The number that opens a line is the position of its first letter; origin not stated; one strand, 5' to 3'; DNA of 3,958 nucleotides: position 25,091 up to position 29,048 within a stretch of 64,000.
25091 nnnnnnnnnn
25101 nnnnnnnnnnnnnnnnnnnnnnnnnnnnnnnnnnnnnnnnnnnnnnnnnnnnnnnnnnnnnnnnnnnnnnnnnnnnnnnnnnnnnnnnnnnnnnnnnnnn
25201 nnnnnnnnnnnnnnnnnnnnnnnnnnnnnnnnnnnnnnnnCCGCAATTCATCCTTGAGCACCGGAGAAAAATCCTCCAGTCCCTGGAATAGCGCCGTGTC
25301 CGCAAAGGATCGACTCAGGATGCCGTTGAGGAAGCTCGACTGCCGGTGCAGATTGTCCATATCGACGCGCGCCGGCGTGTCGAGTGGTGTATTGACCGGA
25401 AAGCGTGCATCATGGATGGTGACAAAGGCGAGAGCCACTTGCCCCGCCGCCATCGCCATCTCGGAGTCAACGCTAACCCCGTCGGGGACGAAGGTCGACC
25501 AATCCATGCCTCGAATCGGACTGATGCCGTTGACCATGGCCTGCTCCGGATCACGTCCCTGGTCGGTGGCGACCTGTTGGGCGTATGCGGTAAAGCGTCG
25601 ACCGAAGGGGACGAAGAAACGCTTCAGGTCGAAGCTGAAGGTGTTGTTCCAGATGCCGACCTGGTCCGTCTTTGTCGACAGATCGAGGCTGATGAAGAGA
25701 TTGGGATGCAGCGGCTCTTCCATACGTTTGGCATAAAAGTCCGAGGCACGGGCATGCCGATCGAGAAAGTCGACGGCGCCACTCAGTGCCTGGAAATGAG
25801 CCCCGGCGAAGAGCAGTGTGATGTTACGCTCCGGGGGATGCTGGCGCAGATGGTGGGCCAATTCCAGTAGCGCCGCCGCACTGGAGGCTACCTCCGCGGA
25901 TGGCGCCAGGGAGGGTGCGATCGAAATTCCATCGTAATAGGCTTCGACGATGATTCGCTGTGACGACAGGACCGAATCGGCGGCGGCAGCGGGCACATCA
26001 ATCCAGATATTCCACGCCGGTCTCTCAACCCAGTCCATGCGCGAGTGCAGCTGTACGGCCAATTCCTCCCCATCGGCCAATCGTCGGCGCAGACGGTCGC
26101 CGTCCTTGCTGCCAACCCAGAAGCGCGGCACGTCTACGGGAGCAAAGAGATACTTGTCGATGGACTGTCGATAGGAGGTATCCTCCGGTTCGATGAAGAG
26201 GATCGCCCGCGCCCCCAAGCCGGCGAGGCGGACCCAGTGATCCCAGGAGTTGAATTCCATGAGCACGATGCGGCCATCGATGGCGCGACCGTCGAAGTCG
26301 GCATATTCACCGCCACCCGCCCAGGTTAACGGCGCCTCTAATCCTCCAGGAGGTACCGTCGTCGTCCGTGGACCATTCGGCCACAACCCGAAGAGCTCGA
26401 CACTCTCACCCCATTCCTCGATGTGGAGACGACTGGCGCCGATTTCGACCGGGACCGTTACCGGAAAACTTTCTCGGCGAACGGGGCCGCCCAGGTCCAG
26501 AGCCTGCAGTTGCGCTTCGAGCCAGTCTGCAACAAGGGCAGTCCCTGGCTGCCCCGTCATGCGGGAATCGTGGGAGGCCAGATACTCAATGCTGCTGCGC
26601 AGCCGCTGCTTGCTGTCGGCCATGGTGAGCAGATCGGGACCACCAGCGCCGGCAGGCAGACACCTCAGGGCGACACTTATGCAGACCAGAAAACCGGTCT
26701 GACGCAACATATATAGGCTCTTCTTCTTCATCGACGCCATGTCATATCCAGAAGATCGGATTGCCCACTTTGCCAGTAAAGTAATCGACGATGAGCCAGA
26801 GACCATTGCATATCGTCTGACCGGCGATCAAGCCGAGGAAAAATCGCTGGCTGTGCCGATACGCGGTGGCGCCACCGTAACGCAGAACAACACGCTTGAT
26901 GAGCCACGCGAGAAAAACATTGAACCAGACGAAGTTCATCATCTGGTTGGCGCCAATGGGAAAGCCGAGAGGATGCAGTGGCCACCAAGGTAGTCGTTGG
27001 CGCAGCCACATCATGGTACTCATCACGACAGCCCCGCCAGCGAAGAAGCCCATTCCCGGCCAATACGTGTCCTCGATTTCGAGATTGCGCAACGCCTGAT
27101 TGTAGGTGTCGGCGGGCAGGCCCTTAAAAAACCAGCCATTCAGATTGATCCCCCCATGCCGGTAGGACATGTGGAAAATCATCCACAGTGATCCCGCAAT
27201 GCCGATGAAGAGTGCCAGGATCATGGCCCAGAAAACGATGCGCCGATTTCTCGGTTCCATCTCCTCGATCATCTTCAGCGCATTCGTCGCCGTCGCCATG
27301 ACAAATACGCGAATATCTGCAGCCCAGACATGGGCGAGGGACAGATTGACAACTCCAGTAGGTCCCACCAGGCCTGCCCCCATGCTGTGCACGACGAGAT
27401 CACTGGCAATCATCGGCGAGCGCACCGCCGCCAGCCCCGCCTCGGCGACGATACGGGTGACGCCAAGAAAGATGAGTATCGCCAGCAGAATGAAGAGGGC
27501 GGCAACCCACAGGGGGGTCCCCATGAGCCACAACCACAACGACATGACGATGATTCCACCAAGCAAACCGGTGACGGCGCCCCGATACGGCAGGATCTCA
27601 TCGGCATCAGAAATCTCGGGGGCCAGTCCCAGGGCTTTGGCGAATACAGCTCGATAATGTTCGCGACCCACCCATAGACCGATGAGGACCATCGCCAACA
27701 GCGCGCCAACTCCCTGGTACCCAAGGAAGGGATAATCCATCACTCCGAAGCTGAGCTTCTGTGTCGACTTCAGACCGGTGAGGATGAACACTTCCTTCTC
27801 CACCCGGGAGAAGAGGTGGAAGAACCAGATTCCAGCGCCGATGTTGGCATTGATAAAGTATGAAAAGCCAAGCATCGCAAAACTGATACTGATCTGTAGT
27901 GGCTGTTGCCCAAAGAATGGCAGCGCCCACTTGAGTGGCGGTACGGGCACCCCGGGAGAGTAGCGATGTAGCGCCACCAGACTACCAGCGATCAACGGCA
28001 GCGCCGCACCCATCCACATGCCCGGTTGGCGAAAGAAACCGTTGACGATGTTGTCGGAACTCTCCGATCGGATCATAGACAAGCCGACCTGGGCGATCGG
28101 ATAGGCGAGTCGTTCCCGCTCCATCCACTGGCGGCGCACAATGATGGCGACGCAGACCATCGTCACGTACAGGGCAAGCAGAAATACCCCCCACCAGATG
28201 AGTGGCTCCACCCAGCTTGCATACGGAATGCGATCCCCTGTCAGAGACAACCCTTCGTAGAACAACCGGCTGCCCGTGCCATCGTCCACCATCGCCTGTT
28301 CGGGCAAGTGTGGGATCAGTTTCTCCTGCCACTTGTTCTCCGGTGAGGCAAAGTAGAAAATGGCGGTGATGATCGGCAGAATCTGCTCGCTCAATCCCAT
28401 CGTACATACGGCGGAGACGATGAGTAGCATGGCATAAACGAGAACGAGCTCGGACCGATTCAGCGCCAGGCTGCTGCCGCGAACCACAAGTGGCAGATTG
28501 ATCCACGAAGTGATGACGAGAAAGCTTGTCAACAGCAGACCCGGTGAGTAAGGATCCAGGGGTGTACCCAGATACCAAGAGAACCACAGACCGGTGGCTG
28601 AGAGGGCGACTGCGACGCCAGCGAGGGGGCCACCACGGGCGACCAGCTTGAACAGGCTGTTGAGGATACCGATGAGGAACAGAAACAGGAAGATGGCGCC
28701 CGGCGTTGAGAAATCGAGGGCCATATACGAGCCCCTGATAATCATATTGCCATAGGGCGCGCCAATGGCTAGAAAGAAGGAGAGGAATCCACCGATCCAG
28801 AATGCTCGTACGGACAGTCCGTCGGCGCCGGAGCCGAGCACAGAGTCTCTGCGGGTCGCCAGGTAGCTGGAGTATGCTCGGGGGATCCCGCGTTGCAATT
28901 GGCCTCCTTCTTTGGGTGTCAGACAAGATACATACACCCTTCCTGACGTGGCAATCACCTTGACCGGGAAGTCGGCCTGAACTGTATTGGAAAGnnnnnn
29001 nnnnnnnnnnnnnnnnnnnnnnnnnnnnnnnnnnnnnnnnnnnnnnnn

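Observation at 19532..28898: Candidate undescribed envelope system: two OPT-like giant membrane proteins flanking a PA/M28-like-FtsX fusion, with no ATPase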

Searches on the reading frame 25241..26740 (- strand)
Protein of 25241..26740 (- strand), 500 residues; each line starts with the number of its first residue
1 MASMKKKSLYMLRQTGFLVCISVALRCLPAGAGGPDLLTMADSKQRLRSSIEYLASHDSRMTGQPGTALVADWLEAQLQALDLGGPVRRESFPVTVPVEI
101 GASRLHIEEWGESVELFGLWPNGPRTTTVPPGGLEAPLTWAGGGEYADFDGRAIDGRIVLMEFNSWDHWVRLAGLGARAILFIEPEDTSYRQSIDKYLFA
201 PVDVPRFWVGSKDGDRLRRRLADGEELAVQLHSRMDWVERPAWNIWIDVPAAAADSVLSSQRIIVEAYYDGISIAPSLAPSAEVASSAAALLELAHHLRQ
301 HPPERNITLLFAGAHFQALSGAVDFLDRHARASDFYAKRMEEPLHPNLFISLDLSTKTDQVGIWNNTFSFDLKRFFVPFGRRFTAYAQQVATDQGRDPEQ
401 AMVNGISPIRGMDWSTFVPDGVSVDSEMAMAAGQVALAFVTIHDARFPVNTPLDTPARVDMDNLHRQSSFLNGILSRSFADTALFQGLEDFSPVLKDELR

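Call 27: search_solved_structures(query=window:25241-26740:-, max_evalue=1, show_alignments=2)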
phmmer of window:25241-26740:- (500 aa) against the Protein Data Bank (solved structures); distinct sequences matched with E-value up to 1: 2.
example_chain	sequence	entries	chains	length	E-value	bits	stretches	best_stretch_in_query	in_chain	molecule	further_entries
2ek8_A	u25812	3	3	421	0.0006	21.7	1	123-323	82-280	Aminopeptidase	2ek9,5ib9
6hc6_A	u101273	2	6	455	0.0071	18.2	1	131-329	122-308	Aminopeptidase YwaD | Aminopeptidase Y (Arg Lys Leu preference)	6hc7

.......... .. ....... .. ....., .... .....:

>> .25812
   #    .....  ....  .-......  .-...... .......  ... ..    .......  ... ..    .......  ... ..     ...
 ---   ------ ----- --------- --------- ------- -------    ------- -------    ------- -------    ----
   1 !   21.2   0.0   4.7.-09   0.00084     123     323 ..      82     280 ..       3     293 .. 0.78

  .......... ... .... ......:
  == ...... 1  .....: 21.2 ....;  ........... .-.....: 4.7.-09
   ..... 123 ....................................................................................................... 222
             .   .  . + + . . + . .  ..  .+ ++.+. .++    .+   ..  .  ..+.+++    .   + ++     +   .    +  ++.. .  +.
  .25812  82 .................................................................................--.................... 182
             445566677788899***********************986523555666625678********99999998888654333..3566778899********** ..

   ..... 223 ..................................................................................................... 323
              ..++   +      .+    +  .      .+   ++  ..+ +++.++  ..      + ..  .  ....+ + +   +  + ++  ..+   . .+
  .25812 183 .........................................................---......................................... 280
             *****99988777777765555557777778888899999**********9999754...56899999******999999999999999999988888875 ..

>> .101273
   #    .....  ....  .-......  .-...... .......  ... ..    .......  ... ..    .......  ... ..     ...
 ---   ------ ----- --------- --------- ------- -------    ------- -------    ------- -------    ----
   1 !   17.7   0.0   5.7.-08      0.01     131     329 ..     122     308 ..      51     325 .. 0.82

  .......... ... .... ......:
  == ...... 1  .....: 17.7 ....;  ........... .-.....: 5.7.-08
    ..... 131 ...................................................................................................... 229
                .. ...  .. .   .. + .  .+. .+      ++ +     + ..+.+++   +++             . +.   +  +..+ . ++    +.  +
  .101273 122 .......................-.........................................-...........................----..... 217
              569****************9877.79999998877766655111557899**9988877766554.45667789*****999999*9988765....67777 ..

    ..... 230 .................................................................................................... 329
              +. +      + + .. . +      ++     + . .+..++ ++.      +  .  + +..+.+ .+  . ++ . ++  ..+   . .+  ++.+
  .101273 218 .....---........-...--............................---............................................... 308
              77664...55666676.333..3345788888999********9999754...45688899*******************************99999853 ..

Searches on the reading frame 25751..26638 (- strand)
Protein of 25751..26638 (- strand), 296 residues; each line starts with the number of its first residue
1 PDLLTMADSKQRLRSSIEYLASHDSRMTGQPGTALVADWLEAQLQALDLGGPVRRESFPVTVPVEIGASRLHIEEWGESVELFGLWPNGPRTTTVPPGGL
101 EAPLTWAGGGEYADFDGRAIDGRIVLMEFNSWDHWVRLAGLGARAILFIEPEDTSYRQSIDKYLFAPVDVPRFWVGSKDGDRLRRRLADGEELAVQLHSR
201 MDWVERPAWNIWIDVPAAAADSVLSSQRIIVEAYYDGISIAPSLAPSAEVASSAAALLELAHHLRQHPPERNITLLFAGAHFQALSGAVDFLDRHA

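Call 60: search_protein_families(library=pfam, proteins=[window:25751-26638:-], max_evalue=10)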
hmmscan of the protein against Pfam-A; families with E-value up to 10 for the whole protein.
window:25751-26638:- (296 aa): 2 families
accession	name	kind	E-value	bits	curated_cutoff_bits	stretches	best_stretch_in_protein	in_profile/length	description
PF04389.22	Peptidase_M28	-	0.0018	18.4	21.3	1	226-292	12-77/193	Peptidase family M28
PF00144.29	Beta-lactamase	-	0.12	11.9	27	1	151-264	159-233/329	Beta-lactamase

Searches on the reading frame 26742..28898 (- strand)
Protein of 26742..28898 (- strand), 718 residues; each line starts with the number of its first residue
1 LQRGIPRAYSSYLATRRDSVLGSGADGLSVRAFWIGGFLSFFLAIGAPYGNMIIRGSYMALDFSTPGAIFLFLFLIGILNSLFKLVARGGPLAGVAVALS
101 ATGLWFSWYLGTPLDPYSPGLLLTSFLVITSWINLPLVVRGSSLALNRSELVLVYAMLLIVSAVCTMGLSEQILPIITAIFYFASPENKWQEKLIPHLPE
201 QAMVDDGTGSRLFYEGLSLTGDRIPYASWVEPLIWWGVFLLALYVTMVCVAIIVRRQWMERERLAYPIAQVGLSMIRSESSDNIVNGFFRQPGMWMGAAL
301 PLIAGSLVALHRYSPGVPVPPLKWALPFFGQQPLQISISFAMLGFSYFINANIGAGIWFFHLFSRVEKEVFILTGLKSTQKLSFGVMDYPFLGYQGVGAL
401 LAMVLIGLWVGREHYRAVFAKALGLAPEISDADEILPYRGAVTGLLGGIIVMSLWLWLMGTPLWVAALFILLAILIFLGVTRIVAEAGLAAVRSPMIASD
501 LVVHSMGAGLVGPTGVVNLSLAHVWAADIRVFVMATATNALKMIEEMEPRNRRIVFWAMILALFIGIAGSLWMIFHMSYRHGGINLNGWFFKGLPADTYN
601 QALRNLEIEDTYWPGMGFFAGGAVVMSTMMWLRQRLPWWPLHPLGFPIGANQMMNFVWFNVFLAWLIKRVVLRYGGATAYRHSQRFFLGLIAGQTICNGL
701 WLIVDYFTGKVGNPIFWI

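Call 6: search_protein_families(library=pfam, proteins=[window:26742-28898:-], max_evalue=1)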
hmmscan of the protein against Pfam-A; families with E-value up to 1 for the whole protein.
window:26742-28898:- (718 aa): 3 families
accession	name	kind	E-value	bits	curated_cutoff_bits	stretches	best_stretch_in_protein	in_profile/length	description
PF20581.3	DUF6785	-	4.7e-111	372.2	25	1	126-582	43-498/498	Family of unknown function (DUF6785)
PF20580.3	DUF6784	-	3.9e-30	104.4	26.4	1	617-710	2-95/101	Domain of unknown function (DUF6784)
PF06783.16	UPF0239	-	0.33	11.7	25.4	1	217-254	4-40/88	Uncharacterised protein family (UPF0239)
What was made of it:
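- On Pfam DUF6785 (PF20581) + DUF6784 (PF20580), protein A: 372.2 bits against a threshold of 25, and 104.4 bits against 26.4 (call 6).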

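Call 7: search_protein_families(library=ncbifam, proteins=[window:26742-28898:-], max_evalue=1)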
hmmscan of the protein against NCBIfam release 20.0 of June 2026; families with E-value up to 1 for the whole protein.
window:26742-28898:- (718 aa): 1 family
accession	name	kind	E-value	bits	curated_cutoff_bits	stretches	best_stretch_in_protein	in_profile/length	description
TIGR03074.1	PQQ_membr_DH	subfamily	0.44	8.3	832.65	1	80-167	40-125/783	membrane-bound PQQ-dependent dehydrogenase, glucose/quinate/shikimate family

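Call 19: search_solved_structures(query=window:26742-28898:-, max_evalue=10)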
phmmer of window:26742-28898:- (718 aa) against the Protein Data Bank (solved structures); distinct sequences matched with E-value up to 10: 0.

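Call 31: find_homologous_proteins(query=window:26742-28898:-, max_evalue=0.001)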
Query window:26742-28898:- (718 aa): 419 proteins with E <= 0.001 among 8000 candidates; the best 120 are listed.
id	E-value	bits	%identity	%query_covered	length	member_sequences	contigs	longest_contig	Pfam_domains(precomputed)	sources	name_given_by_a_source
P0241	0.0e+0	1594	99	100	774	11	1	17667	PF20580.4,PF20581.4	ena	-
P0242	0.0e+0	1385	84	100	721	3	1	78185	PF20580.4,PF20581.4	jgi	jgi:hypothetical protein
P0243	0.0e+0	1360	82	100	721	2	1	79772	PF20580.4,PF20581.4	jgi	-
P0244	0.0e+0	1338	80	100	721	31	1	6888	PF20580.4,PF20581.4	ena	-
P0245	0.0e+0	1326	81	100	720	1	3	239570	PF20580.4,PF20581.4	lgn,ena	-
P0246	0.0e+0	1313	78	100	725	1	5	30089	PF20580.4,PF20581.4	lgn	-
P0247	0.0e+0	1311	80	100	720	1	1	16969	PF20580.4,PF20581.4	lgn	-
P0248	0.0e+0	1289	80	97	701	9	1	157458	PF20580.4,PF20581.4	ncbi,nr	ncbi:MAG TPA: DUF6785 family protein [Candidatus Latescibacteria bacterium]|nr:DUF6785 family protei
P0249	0.0e+0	1265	76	100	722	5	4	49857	PF20580.4,PF20581.4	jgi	jgi:hypothetical protein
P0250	0.0e+0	1242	75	100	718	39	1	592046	PF20580.4,PF20581.4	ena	-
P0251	0.0e+0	1238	76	100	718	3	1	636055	PF20580.4,PF20581.4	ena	-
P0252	0.0e+0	1207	74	100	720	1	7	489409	PF20580.4,PF20581.4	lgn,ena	-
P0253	0.0e+0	1184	71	100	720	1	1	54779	PF20580.4,PF20581.4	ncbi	ncbi:DUF6785 family protein [Candidatus Latescibacterota bacterium]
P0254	0.0e+0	1177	71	100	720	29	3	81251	PF20580.4,PF20581.4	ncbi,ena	-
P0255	0.0e+0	1177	72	100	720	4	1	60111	PF20580.4,PF20581.4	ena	-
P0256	0.0e+0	1177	71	100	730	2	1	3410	PF20580.4,PF20581.4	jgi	jgi:hypothetical protein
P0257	0.0e+0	1175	71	100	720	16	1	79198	PF20580.4,PF20581.4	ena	-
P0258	0.0e+0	1165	73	97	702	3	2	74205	PF20580.4,PF20581.4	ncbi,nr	ncbi:MAG: hypothetical protein HN712_00125 [Gemmatimonadetes bacterium]|nr:hypothetical protein [Gem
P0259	0.0e+0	1141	69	100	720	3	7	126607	PF20580.4,PF20581.4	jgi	-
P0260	0.0e+0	1132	70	100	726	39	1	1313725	PF20580.4,PF20581.4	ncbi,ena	-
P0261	0.0e+0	1130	69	100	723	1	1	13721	PF20580.4,PF20581.4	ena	-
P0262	0.0e+0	1125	69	100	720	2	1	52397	PF20580.4,PF20581.4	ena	-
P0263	0.0e+0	1125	67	100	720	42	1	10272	PF20580.4,PF20581.4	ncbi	-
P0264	0.0e+0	1122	68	100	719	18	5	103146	PF20580.4,PF20581.4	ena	-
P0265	0.0e+0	1116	68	100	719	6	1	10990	PF20580.4,PF20581.4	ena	-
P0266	0.0e+0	1115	68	100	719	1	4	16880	PF20580.4,PF20581.4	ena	-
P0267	0.0e+0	1114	68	100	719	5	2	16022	PF20580.4,PF20581.4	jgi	-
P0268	0.0e+0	1097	67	100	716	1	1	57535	PF20580.4,PF20581.4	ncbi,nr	ncbi:MAG: DUF6785 family protein [Candidatus Latescibacterota bacterium]|nr:DUF6785 family protein [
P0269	0.0e+0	1060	64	100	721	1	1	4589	PF20580.4,PF20581.4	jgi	jgi:hypothetical protein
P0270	0.0e+0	1056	63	100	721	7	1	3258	PF20580.4,PF20581.4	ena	-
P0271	0.0e+0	1049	65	100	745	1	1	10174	PF20580.4,PF20581.4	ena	-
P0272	0.0e+0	1040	64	100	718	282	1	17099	PF20580.4,PF20581.4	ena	-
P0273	0.0e+0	1037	72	84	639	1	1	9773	PF20580.4,PF20581.4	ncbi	ncbi:MAG: DUF6785 family protein, partial [Gemmatimonadota bacterium]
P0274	0.0e+0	1036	63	100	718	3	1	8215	PF20580.4,PF20581.4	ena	-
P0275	0.0e+0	1035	64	100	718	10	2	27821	PF20580.4,PF20581.4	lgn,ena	-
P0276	0.0e+0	1033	62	100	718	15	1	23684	PF20580.4,PF20581.4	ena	-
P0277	0.0e+0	1029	65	100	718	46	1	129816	PF20580.4,PF20581.4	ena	-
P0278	0.0e+0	1026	65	100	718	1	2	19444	PF20580.4,PF20581.4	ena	-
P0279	0.0e+0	1025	63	100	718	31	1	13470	PF20580.4,PF20581.4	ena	-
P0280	0.0e+0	1025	63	100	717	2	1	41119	PF20580.4,PF20581.4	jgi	-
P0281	0.0e+0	1023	61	100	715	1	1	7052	PF20580.4,PF20581.4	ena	-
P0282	0.0e+0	1023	63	100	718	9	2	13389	PF20580.4,PF20581.4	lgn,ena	-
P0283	0.0e+0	1021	65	97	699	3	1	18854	PF20580.4,PF20581.4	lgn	-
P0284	0.0e+0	1018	64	100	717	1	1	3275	PF20580.4,PF20581.4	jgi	jgi:hypothetical protein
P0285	0.0e+0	1013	63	100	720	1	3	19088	PF20580.4,PF20581.4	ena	-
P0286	4.9e-298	1009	61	100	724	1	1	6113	PF20580.4,PF20581.4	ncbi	-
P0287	5.0e-296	1002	62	100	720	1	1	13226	PF20580.4,PF20581.4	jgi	jgi:hypothetical protein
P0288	1.2e-294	998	62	100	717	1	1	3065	PF20580.4,PF20581.4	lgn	-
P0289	1.2e-294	997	62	100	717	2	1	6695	PF20580.4,PF20581.4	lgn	-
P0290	1.2e-294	997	61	100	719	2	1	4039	PF20580.4,PF20581.4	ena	-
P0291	1.7e-294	997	61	100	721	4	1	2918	PF20580.4,PF20581.4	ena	-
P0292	7.5e-294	995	60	100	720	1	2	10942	PF20580.4,PF20581.4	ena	-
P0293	1.9e-293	993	61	100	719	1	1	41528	PF20580.4,PF20581.4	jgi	jgi:hypothetical protein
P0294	2.8e-291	986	62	100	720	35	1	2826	PF20580.4,PF20581.4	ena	-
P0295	6.8e-291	985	61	100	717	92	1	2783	PF20580.4,PF20581.4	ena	-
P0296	7.5e-291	985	60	100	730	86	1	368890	PF20580.4,PF20581.4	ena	-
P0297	1.7e-290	984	62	100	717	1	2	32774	PF20580.4,PF20581.4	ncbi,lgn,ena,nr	ncbi:MAG: hypothetical protein EXS58_06490 [Candidatus Latescibacteria bacterium]|nr:hypothetical pr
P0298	5.6e-290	982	60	99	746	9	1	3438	PF20580.4,PF20581.4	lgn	-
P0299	5.9e-290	982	60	100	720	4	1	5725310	PF20580.4,PF20581.4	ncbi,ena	-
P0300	8.7e-290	981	61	100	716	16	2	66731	PF20580.4,PF20581.4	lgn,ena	-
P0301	2.1e-289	980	60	100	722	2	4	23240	PF20580.4,PF20581.4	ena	-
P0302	2.3e-289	980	60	100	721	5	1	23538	PF20580.4,PF20581.4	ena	-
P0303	1.0e-288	978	59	100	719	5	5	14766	PF20580.4,PF20581.4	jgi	jgi:hypothetical protein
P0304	1.2e-288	978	61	100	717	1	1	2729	PF20580.4,PF20581.4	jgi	jgi:hypothetical protein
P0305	2.3e-288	977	62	100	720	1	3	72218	PF20580.4,PF20581.4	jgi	jgi:hypothetical protein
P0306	2.3e-288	977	61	97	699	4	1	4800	PF20580.4,PF20581.4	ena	-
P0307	9.0e-288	975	60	100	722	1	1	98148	PF20580.4,PF20581.4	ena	-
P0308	2.0e-287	974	58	100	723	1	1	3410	PF20580.4,PF20581.4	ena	-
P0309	6.0e-287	972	62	100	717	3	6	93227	PF20580.4,PF20581.4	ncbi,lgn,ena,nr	ncbi:MAG: hypothetical protein FJY95_06380 [Candidatus Handelsmanbacteria bacterium]|nr:hypothetical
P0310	4.5e-286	969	59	100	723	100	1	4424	PF20580.4,PF20581.4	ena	-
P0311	7.9e-286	968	61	100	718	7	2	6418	PF20580.4,PF20581.4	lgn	-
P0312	1.5e-285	967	60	100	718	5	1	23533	PF20580.4,PF20581.4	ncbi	-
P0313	2.5e-284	963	59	100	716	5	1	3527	PF20580.4,PF20581.4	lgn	-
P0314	5.0e-284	962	60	100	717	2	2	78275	PF20580.4,PF20581.4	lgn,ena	-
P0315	1.3e-283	961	59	100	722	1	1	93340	PF20580.4,PF20581.4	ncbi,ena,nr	ncbi:MAG: hypothetical protein GKR89_15040 [Candidatus Latescibacteria bacterium]|nr:hypothetical pr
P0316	5.4e-283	959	60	100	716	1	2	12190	PF20580.4,PF20581.4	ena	-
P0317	7.0e-282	955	59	100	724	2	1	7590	PF20580.4,PF20581.4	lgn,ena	-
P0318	3.5e-281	953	58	100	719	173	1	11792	PF20580.4,PF20581.4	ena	-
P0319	5.4e-281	952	58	100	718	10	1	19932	PF20580.4,PF20581.4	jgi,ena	jgi:hypothetical protein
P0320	1.2e-279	948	60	100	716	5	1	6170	PF20580.4,PF20581.4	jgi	-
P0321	1.9e-279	947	60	100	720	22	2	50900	PF20580.4,PF20581.4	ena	-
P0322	2.1e-278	944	59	100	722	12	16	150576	PF20580.4,PF20581.4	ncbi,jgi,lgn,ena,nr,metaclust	ncbi:MAG TPA: DUF6785 family protein [Candidatus Latescibacteria bacterium]|jgi:hypothetical protein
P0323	6.2e-278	942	60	100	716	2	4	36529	PF20580.4,PF20581.4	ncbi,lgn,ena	-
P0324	1.4e-277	941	59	100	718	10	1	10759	PF20580.4,PF20581.4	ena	-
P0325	1.5e-277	941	58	100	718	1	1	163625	PF20580.4,PF20581.4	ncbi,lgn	-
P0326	4.6e-277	939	58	100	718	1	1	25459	PF20580.4,PF20581.4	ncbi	-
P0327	6.2e-277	939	58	100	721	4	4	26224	PF20580.4,PF20581.4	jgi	-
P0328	1.0e-276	938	58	100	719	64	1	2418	PF20580.4,PF20581.4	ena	-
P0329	6.9e-276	935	59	100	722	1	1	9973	PF20580.4,PF20581.4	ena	-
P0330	5.1e-275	933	59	100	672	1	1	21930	PF20580.4,PF20581.4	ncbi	-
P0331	5.1e-275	933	60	92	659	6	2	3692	PF20580.4,PF20581.4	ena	-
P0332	6.8e-275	932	58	100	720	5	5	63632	PF20580.4,PF20581.4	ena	-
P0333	1.3e-274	931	58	100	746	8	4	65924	PF20580.4,PF20581.4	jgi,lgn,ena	-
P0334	3.5e-273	927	56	99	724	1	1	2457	PF20580.4,PF20581.4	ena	-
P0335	3.6e-273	926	60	95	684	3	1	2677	PF20580.4,PF20581.4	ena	-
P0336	4.0e-273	926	58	100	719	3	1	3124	PF20580.4,PF20581.4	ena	-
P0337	5.4e-273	926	58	100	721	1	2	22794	PF20580.4,PF20581.4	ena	-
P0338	7.9e-273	925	58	100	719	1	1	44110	PF20580.4,PF20581.4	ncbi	-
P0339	4.9e-272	923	58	100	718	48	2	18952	PF20580.4,PF20581.4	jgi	-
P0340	1.7e-271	921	57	100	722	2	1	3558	PF20580.4,PF20581.4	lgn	-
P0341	4.5e-271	920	61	93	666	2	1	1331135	PF20580.4,PF20581.4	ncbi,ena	-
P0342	2.9e-270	917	60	95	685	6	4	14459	PF20580.4,PF20581.4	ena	-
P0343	1.1e-269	915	56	100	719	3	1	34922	PF20580.4,PF20581.4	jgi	-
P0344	4.7e-268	910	56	100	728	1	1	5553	PF20580.4,PF20581.4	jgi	jgi:hypothetical protein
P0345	8.6e-268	909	56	99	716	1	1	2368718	PF20580.4,PF20581.4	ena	-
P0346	2.8e-267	907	57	100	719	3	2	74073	PF20580.4,PF20581.4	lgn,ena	-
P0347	3.2e-267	907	57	100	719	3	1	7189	PF20580.4,PF20581.4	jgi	-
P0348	7.6e-267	906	57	100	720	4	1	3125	PF20580.4,PF20581.4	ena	-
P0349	1.7e-266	904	57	100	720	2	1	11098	PF20580.4,PF20581.4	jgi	-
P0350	9.9e-266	902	56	100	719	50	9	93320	PF20580.4,PF20581.4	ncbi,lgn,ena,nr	ncbi:MAG: hypothetical protein HOI20_15845 [Gemmatimonadetes bacterium]|nr:hypothetical protein [Gem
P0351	3.3e-265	900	57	99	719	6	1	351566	PF20580.4,PF20581.4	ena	-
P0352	3.4e-265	900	56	100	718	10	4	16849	PF20580.4,PF20581.4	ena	-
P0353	3.8e-265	900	55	100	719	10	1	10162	PF20580.4,PF20581.4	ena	-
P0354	6.1e-265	899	56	100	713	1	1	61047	PF20580.4,PF20581.4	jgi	jgi:hypothetical protein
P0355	1.0e-264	898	56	97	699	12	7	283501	PF20580.4,PF20581.4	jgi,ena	-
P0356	1.3e-264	898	55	100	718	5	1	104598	PF20580.4,PF20581.4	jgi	-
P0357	1.3e-264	898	57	100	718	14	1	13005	PF20580.4,PF20581.4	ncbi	-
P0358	3.5e-264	897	55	100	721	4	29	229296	PF20580.4,PF20581.4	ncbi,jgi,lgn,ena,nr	ncbi:MAG: hypothetical protein CME04_04020 [Gemmatimonadaceae bacterium]|jgi:hypothetical protein|nr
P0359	4.5e-264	896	56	99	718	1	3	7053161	PF20580.4,PF20581.4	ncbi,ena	-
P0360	3.0e-263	894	56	99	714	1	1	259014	PF20580.4,PF20581.4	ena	-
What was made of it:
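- On Pfam DUF6785 (PF20581) + DUF6784 (PF20580), protein A: All 120 listed homologues carry both domains (call 31).
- Checked: It gives the 718-721 aa length of orthologues (call 31) and avoids overlap with the divergent plus-strand gene that starts at 28995.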

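Call 85: search_protein_families(library=padloc, proteins=[window:26742-28898:-], max_evalue=0.01)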
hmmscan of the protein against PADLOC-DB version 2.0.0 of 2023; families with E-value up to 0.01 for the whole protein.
window:26742-28898:- (718 aa): 0 families
